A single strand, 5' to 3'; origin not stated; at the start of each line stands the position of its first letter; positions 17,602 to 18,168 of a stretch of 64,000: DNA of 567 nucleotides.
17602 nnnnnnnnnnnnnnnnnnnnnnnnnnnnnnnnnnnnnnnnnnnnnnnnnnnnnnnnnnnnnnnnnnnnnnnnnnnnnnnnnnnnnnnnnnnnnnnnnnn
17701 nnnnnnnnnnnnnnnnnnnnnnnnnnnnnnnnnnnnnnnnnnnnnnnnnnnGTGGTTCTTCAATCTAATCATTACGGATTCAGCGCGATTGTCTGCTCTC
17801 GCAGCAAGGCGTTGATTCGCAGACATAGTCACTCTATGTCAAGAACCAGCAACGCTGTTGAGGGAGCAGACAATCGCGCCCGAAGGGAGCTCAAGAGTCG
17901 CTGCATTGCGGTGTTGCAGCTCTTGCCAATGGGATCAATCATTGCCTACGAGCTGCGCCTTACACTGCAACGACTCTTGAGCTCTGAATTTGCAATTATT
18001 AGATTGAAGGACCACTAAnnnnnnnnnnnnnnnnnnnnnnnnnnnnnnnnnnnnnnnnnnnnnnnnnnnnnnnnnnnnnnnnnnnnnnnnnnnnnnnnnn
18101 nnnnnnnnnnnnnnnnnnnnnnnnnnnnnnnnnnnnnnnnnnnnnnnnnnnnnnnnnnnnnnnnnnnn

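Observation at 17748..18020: A 266-nt nested-palindrome element fills the nuoK-nuoL spacer and pairs the nuoL Shine-Dalgarno with sequence just after the nuoK stop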

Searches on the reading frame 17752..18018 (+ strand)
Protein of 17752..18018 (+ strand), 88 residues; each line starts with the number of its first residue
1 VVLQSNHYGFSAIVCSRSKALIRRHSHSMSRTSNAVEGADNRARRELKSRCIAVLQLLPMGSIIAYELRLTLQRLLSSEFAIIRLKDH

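Call 9: search_protein_families(library=pfam, proteins=[window:17752-18018:+])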
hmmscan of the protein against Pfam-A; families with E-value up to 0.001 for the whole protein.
window:17752-18018:+ (88 aa): 0 families

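Call 44: search_protein_representatives(protein=window:17752-18015:+)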
Query: 88 residues. Proteins with E-value up to 0.001 (for the whole library): 4; up to 1e-10: 0; up to 1e-30: 0. The best 4 are listed.
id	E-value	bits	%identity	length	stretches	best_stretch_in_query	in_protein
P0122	1.1e-04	38.4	40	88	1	2-87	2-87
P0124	3.6e-04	36.8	39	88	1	1-88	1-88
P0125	7.9e-04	35.7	47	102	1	2-63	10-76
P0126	9.7e-04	35.4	39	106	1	2-88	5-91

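Call 46: find_encoding_contigs(protein=P0124, flank=3000, max_places=6)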
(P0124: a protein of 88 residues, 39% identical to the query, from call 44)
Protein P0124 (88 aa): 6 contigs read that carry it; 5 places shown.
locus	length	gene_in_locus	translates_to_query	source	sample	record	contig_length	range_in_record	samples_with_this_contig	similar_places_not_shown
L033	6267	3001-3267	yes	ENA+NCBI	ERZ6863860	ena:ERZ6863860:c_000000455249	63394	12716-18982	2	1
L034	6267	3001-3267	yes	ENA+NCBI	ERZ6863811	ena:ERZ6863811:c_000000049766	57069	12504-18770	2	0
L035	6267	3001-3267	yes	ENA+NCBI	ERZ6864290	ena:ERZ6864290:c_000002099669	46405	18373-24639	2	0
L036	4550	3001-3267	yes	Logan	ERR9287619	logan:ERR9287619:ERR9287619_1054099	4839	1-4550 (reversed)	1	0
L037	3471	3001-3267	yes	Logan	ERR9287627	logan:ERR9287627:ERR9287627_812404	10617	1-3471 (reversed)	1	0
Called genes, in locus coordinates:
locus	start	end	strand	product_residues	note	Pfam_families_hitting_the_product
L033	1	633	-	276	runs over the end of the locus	PF13517:FG-GAP_3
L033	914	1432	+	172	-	PF08212:Lipocalin_2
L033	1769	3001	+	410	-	PF12573:OxoDH_E1alpha_N, PF00676:E1_dh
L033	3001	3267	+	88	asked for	-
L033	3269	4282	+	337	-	PF02779:Transket_pyr, PF02780:Transketolase_C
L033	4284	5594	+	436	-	PF00364:Biotin_lipoyl, PF02817:E3_binding, PF00198:2-oxoacid_dh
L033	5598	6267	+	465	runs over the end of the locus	PF01134:GIDA (weak), PF01266:DAO (faint), PF01494:FAD_binding_3 (faint), PF07992:Pyr_redox_2, PF12831:FAD_oxidored (weak), PF13738:Pyr_redox_3 (faint), PF00070:Pyr_redox, PF02852:Pyr_redox_dim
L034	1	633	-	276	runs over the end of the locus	PF13517:FG-GAP_3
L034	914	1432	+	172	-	PF08212:Lipocalin_2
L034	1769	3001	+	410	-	PF12573:OxoDH_E1alpha_N, PF00676:E1_dh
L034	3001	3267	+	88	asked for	-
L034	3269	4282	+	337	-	PF02779:Transket_pyr, PF02780:Transketolase_C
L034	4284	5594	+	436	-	PF00364:Biotin_lipoyl, PF02817:E3_binding, PF00198:2-oxoacid_dh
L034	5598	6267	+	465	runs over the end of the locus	PF01134:GIDA (weak), PF01266:DAO (faint), PF01494:FAD_binding_3 (faint), PF07992:Pyr_redox_2, PF12831:FAD_oxidored (weak), PF13738:Pyr_redox_3 (faint), PF00070:Pyr_redox, PF02852:Pyr_redox_dim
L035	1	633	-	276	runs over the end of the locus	PF13517:FG-GAP_3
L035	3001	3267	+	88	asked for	-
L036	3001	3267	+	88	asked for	-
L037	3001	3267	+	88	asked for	-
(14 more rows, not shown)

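Call 48: find_encoding_contigs(protein=P0126, flank=3000, max_places=6)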
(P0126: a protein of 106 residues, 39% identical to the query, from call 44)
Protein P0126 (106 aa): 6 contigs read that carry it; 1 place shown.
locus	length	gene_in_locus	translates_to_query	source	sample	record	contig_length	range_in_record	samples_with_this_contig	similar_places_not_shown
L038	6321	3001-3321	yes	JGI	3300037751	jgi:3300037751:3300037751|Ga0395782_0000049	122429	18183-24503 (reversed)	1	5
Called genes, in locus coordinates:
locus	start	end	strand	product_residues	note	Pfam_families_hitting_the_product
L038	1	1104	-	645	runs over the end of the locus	PF00512:HisKA, PF02518:HATPase_c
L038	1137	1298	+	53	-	-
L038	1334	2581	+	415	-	PF00278:Orn_DAP_Arg_deC, PF01168:Ala_racemase_N, PF02784:Orn_Arg_deC_N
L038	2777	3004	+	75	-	-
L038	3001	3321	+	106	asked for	-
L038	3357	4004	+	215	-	PF00581:Rhodanese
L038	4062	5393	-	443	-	PF08448:PAS_4, PF13426:PAS_9 (weak), PF00158:Sigma54_activat, PF14532:Sigma54_activ_2, PF07724:AAA_2 (weak), PF07728:AAA_5 (weak), PF25601:AAA_lid_14, PF02954:HTH_8, +1 more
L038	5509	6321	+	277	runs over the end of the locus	PF01678:DAP_epimerase, PF02567:PhzC-PhzF, PF01678:DAP_epimerase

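Call 49: find_encoding_contigs(protein=P0125, flank=3000, max_places=6)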
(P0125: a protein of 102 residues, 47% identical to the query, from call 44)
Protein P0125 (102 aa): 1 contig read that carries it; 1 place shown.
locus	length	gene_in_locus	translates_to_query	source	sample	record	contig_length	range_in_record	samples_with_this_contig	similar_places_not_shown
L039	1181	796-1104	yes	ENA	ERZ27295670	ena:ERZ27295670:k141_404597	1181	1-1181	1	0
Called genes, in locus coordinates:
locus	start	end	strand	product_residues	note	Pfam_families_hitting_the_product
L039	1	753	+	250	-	?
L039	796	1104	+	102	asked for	-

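Call 81: search_protein_families(library=ncbifam, proteins=[window:17752-18015:+, P0124, P0126], max_evalue=0.1)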
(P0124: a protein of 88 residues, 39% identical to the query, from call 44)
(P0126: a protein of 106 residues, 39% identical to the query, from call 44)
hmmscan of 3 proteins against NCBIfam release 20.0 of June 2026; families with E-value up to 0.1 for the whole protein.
window:17752-18015:+ (88 aa): 0 families

P0124 (88 aa): 0 families

P0126 (106 aa): 0 families

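Call 92: predict_structure(alignment_id=A5)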
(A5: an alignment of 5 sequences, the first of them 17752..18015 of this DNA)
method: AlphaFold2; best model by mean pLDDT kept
length: 88 residues; sequences in the alignment: 5
mean_pLDDT: 45.2   pTM: 0.28
mean pLDDT of the five models: 45.2, 45.0, 44.5, 43.7, 41.9
residues with pLDDT >= 90: 0; 70-90: 0; 50-70: 35; < 50: 53
segments of 3 or more residues with pLDDT < 50: 1-39, 59-61, 78-88
pLDDT, mean of each block of 10 residues (from residue 1): 31 32 43 45 56 56 55 53 33
secondary structure, 60 per line:
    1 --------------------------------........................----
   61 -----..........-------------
elements in order: H33-56 H66-75
